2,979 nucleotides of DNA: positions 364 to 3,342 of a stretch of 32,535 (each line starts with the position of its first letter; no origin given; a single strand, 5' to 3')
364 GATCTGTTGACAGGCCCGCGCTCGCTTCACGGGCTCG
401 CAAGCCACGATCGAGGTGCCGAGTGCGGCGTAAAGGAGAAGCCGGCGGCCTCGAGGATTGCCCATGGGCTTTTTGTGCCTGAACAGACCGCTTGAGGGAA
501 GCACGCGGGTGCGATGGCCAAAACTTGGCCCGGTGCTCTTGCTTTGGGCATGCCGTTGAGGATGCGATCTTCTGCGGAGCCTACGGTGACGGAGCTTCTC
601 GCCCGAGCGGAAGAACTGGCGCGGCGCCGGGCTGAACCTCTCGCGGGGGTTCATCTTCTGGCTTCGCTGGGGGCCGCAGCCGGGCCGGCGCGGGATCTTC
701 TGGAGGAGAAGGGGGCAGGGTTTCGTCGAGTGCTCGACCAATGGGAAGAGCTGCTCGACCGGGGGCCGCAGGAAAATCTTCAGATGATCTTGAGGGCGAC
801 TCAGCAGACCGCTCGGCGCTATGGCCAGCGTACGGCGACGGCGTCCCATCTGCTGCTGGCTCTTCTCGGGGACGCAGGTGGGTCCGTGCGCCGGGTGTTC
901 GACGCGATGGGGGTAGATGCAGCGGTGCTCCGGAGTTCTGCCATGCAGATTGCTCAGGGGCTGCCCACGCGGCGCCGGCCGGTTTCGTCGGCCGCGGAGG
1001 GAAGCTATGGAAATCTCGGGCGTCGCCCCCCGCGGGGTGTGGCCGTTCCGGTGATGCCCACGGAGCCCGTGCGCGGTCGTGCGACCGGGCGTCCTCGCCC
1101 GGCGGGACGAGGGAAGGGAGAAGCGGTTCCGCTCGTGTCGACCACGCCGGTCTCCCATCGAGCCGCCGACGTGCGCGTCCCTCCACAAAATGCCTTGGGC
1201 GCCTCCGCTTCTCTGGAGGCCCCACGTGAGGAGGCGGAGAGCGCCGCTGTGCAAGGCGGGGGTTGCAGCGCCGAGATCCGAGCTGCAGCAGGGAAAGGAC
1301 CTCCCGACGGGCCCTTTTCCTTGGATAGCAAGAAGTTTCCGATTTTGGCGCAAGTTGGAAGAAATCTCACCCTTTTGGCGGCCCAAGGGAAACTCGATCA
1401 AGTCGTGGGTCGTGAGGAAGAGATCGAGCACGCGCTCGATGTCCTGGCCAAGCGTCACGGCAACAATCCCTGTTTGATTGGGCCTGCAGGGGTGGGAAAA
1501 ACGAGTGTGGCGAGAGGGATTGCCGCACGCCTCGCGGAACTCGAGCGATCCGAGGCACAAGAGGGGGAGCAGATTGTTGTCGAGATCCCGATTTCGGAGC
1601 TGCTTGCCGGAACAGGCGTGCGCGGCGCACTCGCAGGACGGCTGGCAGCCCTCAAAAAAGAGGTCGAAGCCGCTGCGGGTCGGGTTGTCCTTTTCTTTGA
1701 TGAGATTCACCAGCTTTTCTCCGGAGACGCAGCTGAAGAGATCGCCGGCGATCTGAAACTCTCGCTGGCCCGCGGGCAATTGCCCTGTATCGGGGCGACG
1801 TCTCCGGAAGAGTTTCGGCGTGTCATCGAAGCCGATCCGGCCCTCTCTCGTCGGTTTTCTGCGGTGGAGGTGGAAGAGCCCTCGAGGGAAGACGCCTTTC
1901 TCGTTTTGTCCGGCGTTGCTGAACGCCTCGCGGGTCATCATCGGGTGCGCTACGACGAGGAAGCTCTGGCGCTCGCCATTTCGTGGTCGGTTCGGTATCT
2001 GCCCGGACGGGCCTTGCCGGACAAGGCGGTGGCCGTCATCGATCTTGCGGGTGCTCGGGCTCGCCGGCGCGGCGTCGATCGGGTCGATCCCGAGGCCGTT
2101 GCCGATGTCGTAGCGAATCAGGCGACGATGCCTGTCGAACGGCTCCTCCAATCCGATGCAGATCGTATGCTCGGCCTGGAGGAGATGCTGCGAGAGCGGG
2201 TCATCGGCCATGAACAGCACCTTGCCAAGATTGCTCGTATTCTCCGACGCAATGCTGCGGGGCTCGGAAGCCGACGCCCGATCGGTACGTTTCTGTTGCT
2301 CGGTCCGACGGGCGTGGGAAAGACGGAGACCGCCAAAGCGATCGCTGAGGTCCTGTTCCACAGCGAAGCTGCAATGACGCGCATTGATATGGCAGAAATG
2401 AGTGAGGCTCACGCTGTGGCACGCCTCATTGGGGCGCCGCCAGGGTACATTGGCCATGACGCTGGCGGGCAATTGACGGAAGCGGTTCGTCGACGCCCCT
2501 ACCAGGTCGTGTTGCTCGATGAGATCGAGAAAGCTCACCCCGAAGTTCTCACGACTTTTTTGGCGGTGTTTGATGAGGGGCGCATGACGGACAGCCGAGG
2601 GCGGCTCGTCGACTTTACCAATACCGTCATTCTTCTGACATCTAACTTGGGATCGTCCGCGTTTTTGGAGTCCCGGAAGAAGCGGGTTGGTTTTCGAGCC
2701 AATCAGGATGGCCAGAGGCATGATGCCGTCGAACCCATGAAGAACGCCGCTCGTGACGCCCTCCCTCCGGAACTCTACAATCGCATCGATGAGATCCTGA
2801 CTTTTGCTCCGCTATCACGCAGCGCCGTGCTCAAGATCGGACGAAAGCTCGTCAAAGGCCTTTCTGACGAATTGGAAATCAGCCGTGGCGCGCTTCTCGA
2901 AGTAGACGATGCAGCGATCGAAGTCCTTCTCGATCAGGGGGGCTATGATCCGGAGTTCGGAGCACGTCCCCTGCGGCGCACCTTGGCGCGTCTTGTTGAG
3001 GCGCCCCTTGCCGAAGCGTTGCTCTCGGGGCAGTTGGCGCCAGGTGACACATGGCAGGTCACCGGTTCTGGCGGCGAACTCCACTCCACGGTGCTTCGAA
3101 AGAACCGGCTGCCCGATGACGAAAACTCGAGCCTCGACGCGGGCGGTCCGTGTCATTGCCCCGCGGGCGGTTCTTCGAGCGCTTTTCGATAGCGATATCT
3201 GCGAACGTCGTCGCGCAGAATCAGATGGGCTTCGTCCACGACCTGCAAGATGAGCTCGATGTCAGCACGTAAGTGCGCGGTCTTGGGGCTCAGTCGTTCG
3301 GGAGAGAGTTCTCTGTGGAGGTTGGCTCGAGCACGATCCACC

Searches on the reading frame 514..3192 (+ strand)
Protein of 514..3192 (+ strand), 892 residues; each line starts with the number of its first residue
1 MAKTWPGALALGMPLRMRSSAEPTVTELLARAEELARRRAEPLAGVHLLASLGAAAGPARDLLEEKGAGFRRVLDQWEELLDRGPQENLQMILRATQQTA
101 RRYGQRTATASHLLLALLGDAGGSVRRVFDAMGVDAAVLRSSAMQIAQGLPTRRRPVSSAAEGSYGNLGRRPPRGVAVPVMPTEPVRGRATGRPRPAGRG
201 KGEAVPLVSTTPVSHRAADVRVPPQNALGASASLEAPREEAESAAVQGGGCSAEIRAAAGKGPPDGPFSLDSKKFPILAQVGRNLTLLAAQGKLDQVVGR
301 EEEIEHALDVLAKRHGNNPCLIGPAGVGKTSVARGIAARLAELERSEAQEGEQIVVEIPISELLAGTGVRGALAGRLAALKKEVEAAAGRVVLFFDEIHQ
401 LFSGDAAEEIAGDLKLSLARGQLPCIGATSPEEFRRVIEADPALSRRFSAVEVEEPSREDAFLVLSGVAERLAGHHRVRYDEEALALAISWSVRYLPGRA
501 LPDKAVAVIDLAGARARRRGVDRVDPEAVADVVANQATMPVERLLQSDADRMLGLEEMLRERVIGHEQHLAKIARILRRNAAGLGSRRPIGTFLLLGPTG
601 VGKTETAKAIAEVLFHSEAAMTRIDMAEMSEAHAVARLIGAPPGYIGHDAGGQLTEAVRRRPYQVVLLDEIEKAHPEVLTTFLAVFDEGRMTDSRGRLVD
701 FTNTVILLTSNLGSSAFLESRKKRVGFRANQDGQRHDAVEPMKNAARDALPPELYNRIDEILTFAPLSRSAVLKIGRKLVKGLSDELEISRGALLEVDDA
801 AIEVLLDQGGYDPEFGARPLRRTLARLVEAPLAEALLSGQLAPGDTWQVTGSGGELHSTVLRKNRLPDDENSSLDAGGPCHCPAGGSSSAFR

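Call 4: search_protein_families(library=pfam, proteins=[window:514-3192:+])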
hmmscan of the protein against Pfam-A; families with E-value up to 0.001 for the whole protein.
window:514-3192:+ (892 aa): 25 families
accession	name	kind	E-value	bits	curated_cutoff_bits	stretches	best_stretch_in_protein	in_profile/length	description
PF07724.20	AAA_2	-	5.5e-58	196.1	27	1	588-761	1-166/166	AAA domain (Cdc48 subfamily)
PF00004.35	AAA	-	7.4e-20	72.2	21.2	2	320-410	2-84/131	ATPase family associated with various cellular activities (AAA)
PF17871.7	AAA_lid_9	-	1.6e-17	63.7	22.8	1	457-522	1-66/104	AAA lid domain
PF10431.15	ClpB_D2-small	-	2.1e-17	63.4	21.9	1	767-849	1-81/81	C-terminal, D2-small domain, of ClpB protein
PF07728.20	AAA_5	-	1.8e-16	60.9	22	1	593-712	2-123/139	AAA domain (dynein-related subfamily)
PF13191.12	AAA_16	-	2.8e-11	44.7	32.6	1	296-382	1-121/167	AAA ATPase domain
PF13401.12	AAA_22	-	3.4e-11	44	27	1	593-687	8-109/130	AAA domain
PF00158.32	Sigma54_activat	-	1.6e-09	38.1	20.2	1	592-692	24-123/168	Sigma-54 interaction domain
PF01078.27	Mg_chelatase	-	1.7e-07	31.3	20.3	0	294-354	2-60/207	Magnesium chelatase, subunit ChlI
PF02861.25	Clp_N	-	4.8e-07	30.3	20.7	1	97-146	2-51/53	Clp amino terminal domain, pathogenicity island component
PF05621.17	TniB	-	3.9e-06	26.9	22.4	1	302-454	21-185/189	Bacterial TniB protein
PF01637.24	ATPase_2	-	1.4e-05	25.5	33.2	0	299-345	3-49/225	ATPase domain predominantly from Archaea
PF13479.12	AAA_24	-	1.9e-05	25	27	0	593-675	5-77/195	AAA domain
PF20720.3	nSTAND3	-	1.9e-05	24.9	27.2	0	304-342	7-43/155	Novel STAND NTPase 3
PF20703.3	nSTAND1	-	2.3e-05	24.7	27.1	1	298-408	17-134/379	Novel STAND NTPase 1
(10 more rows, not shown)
